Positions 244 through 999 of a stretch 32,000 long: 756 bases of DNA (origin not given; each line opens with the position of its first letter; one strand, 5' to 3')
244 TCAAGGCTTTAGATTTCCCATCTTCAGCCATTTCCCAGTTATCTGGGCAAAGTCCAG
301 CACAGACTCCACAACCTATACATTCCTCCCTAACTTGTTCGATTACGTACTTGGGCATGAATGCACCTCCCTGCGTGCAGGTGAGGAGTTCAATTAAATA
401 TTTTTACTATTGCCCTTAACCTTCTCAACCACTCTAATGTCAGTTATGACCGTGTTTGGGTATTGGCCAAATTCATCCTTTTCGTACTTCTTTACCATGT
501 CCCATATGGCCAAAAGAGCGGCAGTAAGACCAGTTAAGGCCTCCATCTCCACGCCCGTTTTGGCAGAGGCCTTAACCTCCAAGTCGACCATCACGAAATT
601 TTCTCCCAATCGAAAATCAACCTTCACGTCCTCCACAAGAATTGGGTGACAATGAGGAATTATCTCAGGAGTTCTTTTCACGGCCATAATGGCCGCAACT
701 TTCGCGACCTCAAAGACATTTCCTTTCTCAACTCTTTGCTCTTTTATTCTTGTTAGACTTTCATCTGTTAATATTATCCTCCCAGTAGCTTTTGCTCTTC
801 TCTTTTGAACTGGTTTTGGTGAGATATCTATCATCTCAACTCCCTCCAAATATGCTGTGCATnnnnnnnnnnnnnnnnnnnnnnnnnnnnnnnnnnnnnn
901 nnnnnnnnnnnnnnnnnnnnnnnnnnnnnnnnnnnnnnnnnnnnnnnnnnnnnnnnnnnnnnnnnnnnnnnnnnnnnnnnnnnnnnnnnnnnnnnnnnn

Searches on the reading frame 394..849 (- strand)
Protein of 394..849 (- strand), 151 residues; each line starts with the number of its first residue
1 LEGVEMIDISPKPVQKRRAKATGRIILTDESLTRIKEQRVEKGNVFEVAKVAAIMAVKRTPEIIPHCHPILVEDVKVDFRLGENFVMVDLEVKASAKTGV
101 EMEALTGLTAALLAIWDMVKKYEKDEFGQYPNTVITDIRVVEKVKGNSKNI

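Call 22: search_protein_families(library=pfam, proteins=[window:394-849:-], max_evalue=0.001)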
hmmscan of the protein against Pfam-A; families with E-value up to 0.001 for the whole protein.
window:394-849:- (151 aa): 1 family
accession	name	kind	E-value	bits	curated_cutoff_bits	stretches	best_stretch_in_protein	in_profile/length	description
PF01967.27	MoaC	-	2.1e-47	161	27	1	6-146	1-136/136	MoaC family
